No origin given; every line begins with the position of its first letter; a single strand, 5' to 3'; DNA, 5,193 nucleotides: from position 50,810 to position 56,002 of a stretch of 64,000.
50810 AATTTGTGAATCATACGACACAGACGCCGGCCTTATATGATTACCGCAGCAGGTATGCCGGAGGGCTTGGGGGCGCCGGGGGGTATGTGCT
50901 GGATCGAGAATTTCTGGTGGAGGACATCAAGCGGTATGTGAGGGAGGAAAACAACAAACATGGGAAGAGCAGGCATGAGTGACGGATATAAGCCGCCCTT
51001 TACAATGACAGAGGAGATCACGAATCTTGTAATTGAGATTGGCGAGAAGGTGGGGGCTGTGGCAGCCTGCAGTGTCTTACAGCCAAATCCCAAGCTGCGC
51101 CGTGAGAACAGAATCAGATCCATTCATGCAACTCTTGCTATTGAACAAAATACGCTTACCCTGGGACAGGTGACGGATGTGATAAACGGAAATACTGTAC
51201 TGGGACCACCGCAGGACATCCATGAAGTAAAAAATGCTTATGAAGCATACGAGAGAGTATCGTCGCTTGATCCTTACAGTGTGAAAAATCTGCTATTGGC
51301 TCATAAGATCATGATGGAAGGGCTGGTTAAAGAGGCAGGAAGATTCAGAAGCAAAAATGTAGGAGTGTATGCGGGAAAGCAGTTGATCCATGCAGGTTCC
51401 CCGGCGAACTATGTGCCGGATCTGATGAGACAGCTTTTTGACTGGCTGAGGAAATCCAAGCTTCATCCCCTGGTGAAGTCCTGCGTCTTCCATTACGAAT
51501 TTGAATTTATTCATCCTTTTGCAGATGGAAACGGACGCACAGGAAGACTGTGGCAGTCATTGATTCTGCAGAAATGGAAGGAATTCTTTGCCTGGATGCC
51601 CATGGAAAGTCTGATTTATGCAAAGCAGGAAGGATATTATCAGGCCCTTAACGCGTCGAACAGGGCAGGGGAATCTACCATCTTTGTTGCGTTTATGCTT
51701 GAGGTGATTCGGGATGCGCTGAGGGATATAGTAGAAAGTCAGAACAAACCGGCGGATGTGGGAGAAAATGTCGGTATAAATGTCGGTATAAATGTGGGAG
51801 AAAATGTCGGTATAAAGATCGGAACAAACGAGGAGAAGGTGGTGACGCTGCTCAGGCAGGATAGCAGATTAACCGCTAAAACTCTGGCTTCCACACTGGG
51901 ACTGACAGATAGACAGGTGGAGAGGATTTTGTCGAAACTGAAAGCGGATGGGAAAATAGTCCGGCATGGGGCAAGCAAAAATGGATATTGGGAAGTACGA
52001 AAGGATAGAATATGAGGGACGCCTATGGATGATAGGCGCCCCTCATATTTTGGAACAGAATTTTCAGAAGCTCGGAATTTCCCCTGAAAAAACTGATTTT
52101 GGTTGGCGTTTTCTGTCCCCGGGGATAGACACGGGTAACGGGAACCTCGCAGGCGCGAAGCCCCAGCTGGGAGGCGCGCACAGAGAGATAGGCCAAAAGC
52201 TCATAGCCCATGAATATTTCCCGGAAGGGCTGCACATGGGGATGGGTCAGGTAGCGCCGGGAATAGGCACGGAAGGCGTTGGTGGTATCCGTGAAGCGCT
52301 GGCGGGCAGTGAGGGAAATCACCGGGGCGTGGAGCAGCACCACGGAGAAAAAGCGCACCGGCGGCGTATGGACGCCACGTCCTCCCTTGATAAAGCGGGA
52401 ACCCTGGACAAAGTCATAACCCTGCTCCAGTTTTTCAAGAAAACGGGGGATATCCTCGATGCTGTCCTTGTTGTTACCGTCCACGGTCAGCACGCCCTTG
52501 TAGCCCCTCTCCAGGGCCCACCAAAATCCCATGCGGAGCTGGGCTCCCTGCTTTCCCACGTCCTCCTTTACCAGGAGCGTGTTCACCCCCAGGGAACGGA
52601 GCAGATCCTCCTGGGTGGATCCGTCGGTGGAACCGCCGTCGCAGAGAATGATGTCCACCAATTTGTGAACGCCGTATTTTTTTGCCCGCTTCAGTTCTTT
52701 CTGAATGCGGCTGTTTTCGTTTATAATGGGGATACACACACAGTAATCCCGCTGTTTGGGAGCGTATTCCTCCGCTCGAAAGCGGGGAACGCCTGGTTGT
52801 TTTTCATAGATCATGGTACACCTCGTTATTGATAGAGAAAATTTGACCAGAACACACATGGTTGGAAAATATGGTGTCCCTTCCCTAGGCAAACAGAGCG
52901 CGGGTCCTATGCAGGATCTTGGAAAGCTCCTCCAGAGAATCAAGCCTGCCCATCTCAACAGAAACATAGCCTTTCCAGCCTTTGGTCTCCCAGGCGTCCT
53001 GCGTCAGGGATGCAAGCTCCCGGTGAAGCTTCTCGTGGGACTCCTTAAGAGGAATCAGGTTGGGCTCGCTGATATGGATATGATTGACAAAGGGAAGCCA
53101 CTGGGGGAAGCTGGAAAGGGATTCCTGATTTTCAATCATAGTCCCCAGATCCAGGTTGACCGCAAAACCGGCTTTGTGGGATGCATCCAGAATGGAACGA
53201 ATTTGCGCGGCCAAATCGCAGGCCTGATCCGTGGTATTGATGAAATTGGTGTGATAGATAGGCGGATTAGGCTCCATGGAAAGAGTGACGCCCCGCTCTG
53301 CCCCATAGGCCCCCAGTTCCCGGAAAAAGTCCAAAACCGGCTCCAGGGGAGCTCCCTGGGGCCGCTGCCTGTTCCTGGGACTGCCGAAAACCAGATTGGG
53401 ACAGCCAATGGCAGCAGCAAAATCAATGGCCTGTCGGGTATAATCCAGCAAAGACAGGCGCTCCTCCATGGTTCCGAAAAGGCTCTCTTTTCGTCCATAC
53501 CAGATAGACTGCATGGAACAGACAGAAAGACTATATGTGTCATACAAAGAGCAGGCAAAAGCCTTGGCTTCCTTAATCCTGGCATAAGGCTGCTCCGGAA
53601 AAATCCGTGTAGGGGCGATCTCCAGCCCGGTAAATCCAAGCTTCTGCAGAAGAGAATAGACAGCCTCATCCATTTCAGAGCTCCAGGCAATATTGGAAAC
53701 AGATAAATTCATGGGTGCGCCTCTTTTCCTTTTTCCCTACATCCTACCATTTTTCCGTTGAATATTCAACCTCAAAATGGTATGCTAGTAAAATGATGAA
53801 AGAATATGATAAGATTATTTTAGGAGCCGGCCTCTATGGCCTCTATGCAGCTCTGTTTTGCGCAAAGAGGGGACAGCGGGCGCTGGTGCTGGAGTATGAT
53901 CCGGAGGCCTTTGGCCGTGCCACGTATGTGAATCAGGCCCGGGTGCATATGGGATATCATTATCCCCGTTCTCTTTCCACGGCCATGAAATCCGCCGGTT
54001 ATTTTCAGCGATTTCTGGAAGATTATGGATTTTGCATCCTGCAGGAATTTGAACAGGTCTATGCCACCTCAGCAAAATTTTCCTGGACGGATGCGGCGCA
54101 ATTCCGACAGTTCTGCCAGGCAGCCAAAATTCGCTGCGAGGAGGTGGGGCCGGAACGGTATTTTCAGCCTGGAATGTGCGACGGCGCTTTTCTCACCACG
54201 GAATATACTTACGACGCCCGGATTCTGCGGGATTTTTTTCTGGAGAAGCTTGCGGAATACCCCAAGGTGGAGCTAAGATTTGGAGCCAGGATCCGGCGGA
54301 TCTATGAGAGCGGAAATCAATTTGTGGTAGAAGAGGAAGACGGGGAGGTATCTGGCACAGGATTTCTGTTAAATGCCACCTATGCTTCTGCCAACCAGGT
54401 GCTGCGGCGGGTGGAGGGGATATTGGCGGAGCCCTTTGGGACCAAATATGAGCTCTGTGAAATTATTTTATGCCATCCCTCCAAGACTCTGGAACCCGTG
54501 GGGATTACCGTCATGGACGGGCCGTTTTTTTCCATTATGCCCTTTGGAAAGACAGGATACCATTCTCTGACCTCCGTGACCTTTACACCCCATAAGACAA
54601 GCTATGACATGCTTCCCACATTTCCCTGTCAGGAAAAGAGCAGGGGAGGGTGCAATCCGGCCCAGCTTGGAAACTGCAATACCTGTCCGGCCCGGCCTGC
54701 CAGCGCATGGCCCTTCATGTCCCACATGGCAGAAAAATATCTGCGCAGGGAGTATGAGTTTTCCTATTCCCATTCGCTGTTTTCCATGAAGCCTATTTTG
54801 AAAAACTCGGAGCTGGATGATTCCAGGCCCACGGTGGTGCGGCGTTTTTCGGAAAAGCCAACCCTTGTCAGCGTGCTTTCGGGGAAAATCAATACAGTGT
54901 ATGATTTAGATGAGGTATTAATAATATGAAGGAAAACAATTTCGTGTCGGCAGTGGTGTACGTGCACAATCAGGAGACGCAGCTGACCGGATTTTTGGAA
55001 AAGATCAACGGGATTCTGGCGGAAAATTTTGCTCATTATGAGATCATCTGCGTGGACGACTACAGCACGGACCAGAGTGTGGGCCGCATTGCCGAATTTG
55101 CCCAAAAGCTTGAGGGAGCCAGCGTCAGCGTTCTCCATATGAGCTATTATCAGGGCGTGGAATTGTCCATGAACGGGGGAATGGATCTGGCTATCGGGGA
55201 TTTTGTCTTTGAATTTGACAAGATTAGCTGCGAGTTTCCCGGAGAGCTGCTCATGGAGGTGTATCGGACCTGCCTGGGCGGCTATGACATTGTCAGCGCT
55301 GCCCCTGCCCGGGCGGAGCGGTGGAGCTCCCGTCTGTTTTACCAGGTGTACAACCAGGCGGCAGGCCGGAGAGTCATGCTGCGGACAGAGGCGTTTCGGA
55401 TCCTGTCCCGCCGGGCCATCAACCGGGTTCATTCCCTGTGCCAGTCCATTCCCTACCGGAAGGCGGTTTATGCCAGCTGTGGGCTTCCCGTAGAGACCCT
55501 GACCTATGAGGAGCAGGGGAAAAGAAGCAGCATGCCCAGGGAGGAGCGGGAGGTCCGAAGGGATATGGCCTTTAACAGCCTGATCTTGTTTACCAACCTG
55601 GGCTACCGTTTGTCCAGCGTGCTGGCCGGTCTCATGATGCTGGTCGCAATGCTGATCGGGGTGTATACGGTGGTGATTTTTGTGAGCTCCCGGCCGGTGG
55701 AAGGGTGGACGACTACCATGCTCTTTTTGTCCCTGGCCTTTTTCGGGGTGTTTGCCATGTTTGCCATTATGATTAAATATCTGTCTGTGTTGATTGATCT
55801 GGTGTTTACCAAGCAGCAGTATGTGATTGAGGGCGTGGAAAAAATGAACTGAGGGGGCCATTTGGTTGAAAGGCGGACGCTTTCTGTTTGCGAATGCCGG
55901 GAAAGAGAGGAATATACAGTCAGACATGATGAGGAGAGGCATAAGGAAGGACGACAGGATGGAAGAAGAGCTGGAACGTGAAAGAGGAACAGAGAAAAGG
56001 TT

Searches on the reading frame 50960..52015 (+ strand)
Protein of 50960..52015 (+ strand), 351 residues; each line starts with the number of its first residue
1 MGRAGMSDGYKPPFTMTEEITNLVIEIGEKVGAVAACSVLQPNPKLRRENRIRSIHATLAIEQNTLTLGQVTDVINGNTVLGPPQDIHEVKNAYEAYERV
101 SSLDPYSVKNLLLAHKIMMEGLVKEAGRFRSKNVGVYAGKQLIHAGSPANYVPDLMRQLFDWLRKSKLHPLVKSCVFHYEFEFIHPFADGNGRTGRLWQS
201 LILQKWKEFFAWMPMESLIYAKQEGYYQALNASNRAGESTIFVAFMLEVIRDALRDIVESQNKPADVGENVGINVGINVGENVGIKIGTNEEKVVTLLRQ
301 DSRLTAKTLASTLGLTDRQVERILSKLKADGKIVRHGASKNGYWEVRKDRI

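Call 3: search_protein_families(library=pfam, proteins=[window:50960-52015:+], max_evalue=0.01)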
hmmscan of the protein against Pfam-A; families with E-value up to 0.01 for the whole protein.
window:50960-52015:+ (351 aa): 10 families
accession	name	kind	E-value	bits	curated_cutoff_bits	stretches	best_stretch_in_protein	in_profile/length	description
PF02661.23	Fic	-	8.3e-23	81.5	24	1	107-203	3-93/93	Fic/DOC family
PF13412.12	HTH_24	-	6e-05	23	21.9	1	291-333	5-47/48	Winged helix-turn-helix DNA-binding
PF13545.12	HTH_Crp_2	-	0.00017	21.9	27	1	302-335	21-55/70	Crp-like helix-turn-helix domain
PF08279.18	HTH_11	-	0.00027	21.2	25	1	292-335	3-47/55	HTH domain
PF24034.1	DUF7343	-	0.00039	20.7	27.6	1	289-335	3-50/62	Domain of unknown function (DUF7343)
PF17778.7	BLACT_WH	-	0.0027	18.1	22.8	0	318-338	23-43/46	Beta-lactamase associated winged helix domain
PF01399.33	PCI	-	0.0064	17.1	22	0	296-333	32-69/84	PCI domain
PF06163.17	DUF977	-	0.007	16.9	22.1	0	292-338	15-61/134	Bacterial protein of unknown function (DUF977)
PF21476.4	PF0610-like_N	-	0.0094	16.6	33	0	292-325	4-36/50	PF0610-like, N-terminal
PF13404.12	HTH_AsnC-type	-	0.0094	16.2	27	0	294-322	8-36/42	AsnC-type helix-turn-helix domain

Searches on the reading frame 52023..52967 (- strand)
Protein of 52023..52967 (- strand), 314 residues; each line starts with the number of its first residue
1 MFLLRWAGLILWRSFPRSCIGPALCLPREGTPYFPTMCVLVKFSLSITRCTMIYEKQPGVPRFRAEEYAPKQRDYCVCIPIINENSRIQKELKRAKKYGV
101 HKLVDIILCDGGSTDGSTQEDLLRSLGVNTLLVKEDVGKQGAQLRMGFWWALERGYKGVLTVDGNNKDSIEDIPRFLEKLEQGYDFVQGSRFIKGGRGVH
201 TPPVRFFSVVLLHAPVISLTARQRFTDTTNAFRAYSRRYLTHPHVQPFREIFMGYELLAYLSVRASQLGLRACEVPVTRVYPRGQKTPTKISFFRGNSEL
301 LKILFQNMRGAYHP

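Call 5: search_protein_families(library=pfam, proteins=[window:52023-52967:-], max_evalue=0.01)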
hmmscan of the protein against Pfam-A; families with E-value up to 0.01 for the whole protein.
window:52023-52967:- (314 aa): 2 families
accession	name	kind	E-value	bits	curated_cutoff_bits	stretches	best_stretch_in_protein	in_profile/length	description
PF00535.33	Glycos_transf_2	-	4.5e-09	36.9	23.3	1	76-238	1-162/168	Glycosyl transferase family 2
PF04028.18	DUF374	-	0.00098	19.1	26.8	1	113-165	15-65/69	Domain of unknown function (DUF374)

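Call 54: search_protein_families(library=ncbifam, proteins=[window:52023-52814:-], max_evalue=0.001)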
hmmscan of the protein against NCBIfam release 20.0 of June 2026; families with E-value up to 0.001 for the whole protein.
window:52023-52814:- (263 aa): 6 families
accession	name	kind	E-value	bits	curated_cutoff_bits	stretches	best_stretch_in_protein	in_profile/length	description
TIGR04182.1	glyco_TIGR04182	equivalog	1.2e-12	47.9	325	1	23-255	1-216/293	S-layer glycoprotein N-glycosyltransferase AglJ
NF058614.1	PPMAGASynPpgS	equivalog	2.4e-10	40.2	370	1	25-188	3-161/226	polyprenyl-phospho-N-acetylgalactosaminyl synthase PpgS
NF041391.1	DPhHxTase_Halo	equivalog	2.7e-08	33.1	375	1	101-191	64-152/213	dolichyl-phosphate hexose transferase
NF007986.1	PRK10714.1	equivalog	9.3e-07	28.1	529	1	24-186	8-166/316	undecaprenyl-phosphate 4-deoxy-4-formamido-L-arabinose transferase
TIGR04283.1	glyco_like_mftF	equivalog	3.9e-06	26.6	182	1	26-96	3-67/221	TIGR04283 family arsenosugar biosynthesis glycosyltransferase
NF047588.1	GlcsyltransPgfSStrep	equivalog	5.4e-05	22.6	500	1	26-188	5-163/308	glycosyltransferase PgfS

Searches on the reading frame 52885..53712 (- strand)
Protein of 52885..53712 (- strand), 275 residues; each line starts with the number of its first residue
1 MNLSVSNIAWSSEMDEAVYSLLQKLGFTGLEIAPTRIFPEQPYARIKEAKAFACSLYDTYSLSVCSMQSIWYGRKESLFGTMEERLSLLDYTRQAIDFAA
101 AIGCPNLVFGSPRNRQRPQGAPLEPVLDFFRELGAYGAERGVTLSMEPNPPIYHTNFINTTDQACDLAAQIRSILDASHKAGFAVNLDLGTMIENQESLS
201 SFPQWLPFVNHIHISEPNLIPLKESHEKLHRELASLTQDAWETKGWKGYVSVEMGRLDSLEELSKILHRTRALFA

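Call 54: search_protein_families(library=ncbifam, proteins=[window:52885-53712:-], max_evalue=0.001)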
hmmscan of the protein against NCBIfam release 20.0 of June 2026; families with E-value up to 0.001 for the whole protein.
window:52885-53712:- (275 aa): 1 family
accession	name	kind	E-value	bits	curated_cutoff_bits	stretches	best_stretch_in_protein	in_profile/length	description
NF041099.2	keto_glucon_epim_IolO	equivalog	2e-06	27.3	300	1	85-259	88-251/269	5-keto-L-gluconate epimerase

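Call 64: search_solved_structures(query=window:52885-53712:-, max_evalue=0.01)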
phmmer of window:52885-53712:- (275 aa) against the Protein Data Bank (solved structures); distinct sequences matched with E-value up to 0.01: 1.
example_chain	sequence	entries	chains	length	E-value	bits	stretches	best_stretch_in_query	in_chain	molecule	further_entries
7vpf_A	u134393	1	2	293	0.00012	24.6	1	80-170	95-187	Xylose isomerase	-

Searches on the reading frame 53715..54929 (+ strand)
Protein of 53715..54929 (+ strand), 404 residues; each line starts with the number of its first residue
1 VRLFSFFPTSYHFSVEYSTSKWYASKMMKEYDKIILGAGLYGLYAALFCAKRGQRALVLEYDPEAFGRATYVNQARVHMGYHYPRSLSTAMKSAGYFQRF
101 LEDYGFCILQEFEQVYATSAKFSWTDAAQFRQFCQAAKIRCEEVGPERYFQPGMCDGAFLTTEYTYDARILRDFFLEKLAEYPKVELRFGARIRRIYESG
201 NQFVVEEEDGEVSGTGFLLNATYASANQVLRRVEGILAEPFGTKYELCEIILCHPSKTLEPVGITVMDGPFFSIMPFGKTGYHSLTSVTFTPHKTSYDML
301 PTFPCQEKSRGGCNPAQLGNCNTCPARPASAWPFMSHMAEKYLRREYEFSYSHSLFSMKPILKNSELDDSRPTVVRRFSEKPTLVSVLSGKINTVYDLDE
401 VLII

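Call 5: search_protein_families(library=pfam, proteins=[window:53715-54929:+], max_evalue=0.01)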
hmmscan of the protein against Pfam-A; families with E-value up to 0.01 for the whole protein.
window:53715-54929:+ (404 aa): 3 families
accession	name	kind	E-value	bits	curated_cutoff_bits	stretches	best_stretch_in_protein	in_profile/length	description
PF01266.30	DAO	-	1.9e-13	51.1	27.9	1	34-235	3-215/353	FAD dependent oxidoreductase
PF13450.12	NAD_binding_8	-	9.9e-07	29.4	21.9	1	35-101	1-65/68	NAD(P)-binding Rossmann-like domain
PF00890.30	FAD_binding_2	-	0.001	18.8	20.4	1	32-65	1-34/414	FAD binding domain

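Call 54: search_protein_families(library=ncbifam, proteins=[window:53715-54926:+], max_evalue=0.001)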
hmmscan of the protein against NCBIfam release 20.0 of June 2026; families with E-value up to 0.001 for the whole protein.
window:53715-54926:+ (404 aa): 4 families
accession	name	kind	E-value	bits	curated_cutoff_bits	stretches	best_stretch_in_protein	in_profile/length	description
TIGR03364.1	HpnW_proposed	hypoth_equivalog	1.7e-05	24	285.1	1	31-214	1-186/365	TIGR03364 family FAD-dependent oxidoreductase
NF001933.0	PRK00711.1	subfamily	0.00057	19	383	0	34-85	4-55/429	D-amino acid dehydrogenase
NF009477.0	PRK12843.1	equivalog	0.0007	18.1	758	1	24-62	10-48/578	FAD-dependent oxidoreductase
NF004789.0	PRK06134.1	subfamily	0.00086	18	747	0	24-70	6-51/581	FAD-dependent oxidoreductase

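Call 63: search_solved_structures(query=window:53715-54926:+, max_evalue=0.01)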
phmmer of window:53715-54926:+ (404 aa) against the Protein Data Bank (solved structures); distinct sequences matched with E-value up to 0.01: 1.
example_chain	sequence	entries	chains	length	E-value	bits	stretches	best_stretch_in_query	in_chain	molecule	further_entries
3v76_A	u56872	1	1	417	0.0089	18.4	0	14-62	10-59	Flavoprotein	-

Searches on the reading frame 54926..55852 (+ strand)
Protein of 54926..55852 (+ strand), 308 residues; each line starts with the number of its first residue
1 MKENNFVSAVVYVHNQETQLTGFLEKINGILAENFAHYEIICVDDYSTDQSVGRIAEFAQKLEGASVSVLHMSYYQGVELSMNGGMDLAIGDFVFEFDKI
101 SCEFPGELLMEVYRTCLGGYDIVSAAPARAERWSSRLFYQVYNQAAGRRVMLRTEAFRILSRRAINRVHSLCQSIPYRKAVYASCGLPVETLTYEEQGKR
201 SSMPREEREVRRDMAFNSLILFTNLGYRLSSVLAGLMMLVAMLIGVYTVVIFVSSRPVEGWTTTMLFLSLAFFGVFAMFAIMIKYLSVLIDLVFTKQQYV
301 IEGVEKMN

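Call 5: search_protein_families(library=pfam, proteins=[window:54926-55852:+], max_evalue=0.01)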
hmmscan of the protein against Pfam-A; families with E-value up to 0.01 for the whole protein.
window:54926-55852:+ (308 aa): 1 family
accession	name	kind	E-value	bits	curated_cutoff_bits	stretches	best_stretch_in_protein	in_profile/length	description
PF00535.33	Glycos_transf_2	-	6.1e-10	39.7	23.3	1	8-99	1-87/168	Glycosyl transferase family 2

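Call 54: search_protein_families(library=ncbifam, proteins=[window:54926-55849:+], max_evalue=0.001)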
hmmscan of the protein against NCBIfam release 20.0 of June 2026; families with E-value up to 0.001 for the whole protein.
window:54926-55849:+ (308 aa): 8 families
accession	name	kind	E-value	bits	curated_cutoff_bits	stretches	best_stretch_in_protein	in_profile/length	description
NF047588.1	GlcsyltransPgfSStrep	equivalog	3.2e-20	72.6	500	1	7-301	3-302/308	glycosyltransferase PgfS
NF007986.1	PRK10714.1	equivalog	1.1e-11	44.4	529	1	5-286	6-293/316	undecaprenyl-phosphate 4-deoxy-4-formamido-L-arabinose transferase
NF007482.0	PRK10073.1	equivalog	5.2e-11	42.1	423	1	2-95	3-90/334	glycosyltransferase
TIGR03937.1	PgaC_IcaA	equivalog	1.4e-06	27.5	422.3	1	2-98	42-133/407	poly-beta-1,6-N-acetyl-D-glucosamine synthase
NF050050.1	ProtGlycPglI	equivalog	3.3e-06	26.7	500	1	6-99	3-92/306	GalNAc(5)-diNAcBac-PP-undecaprenol beta-1,3-glucosyltransferase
NF053739.1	GlytfEpsEBac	equivalog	0.00013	21.1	450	1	7-98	3-90/265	glycosyltransferase EpsE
NF047683.1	TeichurnBiosyTuaG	equivalog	0.00029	20.6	400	1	6-98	7-94/252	teichuronic acid biosynthesis protein TuaG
NF007453.0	PRK10018.1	equivalog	0.00057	19.6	382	1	2-99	3-95/280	colanic acid biosynthesis glycosyltransferase WcaA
